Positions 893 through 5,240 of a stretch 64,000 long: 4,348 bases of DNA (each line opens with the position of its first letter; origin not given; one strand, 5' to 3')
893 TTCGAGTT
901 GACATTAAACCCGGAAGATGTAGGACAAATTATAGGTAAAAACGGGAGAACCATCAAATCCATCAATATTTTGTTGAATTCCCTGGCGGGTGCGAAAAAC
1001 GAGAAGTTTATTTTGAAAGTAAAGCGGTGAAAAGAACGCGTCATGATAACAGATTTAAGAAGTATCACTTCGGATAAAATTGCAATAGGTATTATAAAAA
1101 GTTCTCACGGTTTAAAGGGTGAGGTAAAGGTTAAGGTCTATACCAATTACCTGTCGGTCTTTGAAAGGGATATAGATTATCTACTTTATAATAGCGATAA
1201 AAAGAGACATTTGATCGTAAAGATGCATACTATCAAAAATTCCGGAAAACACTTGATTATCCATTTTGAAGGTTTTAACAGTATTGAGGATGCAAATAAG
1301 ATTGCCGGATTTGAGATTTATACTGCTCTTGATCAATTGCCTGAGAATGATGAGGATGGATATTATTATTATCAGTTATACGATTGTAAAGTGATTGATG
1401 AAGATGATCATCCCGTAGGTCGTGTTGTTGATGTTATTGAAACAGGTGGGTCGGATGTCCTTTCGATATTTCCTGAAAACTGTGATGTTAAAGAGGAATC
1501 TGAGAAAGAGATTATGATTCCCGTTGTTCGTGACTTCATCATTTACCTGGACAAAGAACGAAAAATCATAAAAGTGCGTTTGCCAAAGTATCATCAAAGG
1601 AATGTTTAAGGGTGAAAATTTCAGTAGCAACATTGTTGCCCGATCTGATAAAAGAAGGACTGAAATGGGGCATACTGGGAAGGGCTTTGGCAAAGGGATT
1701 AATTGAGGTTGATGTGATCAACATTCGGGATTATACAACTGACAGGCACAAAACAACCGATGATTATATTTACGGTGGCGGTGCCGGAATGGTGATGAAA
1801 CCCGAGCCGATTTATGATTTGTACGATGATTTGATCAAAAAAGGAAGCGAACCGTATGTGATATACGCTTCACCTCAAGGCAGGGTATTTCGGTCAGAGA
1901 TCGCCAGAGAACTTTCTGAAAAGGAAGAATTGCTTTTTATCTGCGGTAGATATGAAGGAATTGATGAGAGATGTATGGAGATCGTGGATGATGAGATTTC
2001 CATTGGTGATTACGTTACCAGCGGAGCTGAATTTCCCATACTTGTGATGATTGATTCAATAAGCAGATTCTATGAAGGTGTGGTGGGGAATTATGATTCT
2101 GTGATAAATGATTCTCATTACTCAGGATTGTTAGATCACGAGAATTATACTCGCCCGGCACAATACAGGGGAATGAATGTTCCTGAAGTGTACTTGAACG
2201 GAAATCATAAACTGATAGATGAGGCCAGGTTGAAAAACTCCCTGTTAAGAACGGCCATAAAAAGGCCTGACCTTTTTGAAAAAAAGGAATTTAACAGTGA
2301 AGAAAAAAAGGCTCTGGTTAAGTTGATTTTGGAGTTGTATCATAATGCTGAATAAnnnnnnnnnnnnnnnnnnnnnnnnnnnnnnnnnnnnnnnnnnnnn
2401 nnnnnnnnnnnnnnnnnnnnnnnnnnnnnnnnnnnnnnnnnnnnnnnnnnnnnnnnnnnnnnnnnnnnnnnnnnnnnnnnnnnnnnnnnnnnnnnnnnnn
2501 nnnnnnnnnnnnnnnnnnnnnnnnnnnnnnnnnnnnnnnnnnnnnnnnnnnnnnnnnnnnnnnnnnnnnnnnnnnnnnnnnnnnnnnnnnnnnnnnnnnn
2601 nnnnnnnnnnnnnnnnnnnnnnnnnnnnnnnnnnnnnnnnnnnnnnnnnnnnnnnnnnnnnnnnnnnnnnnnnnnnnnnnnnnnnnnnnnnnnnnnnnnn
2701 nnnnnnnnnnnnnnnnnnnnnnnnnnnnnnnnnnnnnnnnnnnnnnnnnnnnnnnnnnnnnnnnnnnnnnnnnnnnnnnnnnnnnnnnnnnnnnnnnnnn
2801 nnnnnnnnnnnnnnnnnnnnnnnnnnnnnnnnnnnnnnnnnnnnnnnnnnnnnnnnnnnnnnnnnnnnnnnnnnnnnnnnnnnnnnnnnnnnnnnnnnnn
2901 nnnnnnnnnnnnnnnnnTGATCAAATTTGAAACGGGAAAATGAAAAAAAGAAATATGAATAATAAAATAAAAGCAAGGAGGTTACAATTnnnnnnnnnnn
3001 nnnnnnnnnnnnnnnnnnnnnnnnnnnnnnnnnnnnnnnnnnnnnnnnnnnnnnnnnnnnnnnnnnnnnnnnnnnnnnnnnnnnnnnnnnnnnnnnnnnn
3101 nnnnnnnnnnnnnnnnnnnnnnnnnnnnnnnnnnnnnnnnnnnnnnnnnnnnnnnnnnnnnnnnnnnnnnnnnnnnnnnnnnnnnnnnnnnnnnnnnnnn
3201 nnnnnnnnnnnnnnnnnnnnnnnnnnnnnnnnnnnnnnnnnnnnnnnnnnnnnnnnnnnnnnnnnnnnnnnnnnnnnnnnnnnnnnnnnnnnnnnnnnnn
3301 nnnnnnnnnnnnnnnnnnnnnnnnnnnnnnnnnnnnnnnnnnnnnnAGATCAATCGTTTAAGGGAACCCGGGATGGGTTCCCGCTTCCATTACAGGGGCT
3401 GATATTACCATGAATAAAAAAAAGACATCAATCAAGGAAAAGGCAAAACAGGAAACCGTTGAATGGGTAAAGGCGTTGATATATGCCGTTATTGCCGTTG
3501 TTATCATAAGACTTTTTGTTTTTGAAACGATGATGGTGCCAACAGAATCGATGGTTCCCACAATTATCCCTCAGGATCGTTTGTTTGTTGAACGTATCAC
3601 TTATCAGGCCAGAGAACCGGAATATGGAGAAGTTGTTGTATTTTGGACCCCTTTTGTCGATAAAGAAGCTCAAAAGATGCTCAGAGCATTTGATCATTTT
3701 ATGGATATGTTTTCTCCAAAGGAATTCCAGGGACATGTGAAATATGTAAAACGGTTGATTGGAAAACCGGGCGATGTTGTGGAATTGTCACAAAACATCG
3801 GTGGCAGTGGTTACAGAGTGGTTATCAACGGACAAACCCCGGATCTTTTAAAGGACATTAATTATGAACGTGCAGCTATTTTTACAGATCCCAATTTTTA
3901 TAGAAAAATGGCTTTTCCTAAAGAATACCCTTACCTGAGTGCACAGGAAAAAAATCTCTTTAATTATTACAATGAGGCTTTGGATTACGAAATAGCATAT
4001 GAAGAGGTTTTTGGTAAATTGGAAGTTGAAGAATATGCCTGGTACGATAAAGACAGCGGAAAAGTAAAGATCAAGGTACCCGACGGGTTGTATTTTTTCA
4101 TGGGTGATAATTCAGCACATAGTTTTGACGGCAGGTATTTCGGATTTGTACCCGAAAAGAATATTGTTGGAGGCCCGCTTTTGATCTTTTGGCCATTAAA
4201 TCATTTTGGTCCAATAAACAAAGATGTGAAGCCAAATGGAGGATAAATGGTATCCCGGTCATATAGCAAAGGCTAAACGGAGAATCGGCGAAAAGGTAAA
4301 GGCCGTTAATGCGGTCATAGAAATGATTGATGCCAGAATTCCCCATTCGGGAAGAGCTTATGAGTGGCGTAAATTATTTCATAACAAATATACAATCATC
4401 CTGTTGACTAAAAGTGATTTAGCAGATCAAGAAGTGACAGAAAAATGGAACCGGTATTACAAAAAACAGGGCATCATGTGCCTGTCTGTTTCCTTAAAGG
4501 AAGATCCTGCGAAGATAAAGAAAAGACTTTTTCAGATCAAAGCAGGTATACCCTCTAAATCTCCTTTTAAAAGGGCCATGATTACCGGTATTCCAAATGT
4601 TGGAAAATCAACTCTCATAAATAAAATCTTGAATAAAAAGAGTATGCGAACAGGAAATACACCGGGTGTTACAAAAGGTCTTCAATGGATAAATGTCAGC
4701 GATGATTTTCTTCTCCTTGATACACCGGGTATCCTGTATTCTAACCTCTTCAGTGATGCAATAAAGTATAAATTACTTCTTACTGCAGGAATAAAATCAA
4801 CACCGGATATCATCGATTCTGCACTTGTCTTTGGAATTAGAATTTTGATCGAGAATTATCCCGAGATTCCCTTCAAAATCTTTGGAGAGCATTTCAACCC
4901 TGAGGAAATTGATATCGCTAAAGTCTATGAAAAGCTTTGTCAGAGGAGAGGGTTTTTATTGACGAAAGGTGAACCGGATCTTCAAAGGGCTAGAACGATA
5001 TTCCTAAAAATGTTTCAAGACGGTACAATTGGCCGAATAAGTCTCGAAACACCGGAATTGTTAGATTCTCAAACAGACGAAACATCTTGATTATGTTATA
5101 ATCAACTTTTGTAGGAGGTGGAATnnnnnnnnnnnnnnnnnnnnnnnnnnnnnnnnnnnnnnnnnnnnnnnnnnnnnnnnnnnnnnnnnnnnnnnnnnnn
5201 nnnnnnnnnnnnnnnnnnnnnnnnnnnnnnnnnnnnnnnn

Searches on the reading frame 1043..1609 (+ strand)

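Call 15: search_protein_families(library=pfam, proteins=[window:1043-1609:+], max_evalue=0.00001)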
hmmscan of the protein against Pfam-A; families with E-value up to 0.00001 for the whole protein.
window:1043-1609:+ (188 aa): 3 families
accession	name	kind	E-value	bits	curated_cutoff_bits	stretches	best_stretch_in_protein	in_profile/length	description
PF01782.24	RimM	-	3.9e-16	59.5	23.5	1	15-94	2-80/84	RimM N-terminal domain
PF24986.1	PRC_RimM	-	1.1e-12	47.8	27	1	111-182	3-67/69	RimM PRC barrel domain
PF05239.21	PRC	-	2.9e-08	34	21.2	1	104-182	1-75/78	PRC-barrel domain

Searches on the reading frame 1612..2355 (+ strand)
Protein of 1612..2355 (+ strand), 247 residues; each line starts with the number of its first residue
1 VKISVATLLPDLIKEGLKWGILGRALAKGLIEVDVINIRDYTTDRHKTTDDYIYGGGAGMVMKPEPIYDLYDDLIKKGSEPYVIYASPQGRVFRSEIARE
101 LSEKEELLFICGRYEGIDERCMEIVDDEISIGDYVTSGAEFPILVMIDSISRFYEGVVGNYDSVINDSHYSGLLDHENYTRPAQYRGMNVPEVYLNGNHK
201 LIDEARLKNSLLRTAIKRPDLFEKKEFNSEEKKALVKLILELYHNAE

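Call 15: search_protein_families(library=pfam, proteins=[window:1612-2355:+], max_evalue=0.00001)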
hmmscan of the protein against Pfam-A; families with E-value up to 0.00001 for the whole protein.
window:1612-2355:+ (247 aa): 1 family
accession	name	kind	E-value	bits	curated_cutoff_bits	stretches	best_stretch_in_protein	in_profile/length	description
PF01746.26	tRNA_m1G_MT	-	2.1e-58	197.7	27.3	1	23-219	2-195/195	tRNA (Guanine-1)-methyltransferase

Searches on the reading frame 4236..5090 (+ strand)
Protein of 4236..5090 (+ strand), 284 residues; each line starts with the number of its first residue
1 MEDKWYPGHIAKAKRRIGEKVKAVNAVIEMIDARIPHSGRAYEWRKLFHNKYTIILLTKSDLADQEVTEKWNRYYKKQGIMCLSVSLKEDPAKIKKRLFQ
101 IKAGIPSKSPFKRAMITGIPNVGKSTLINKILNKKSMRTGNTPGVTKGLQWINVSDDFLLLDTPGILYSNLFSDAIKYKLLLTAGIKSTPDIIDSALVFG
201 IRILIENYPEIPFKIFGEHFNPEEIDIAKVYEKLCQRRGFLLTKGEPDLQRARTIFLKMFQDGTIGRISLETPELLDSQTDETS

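Call 15: search_protein_families(library=pfam, proteins=[window:4236-5090:+], max_evalue=0.00001)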
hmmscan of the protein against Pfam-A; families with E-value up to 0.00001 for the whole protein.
window:4236-5090:+ (284 aa): 3 families
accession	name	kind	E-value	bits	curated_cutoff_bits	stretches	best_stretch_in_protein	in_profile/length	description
PF01926.29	MMR_HSR1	-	3e-16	60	21.9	1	114-168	2-58/113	50S ribosome-binding GTPase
PF03193.22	RsgA_GTPase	-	1.3e-09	38.6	30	1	53-166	56-168/174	RsgA GTPase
PF02421.24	FeoB_N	-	5.1e-08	33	27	1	114-193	3-86/156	Ferrous iron transport protein B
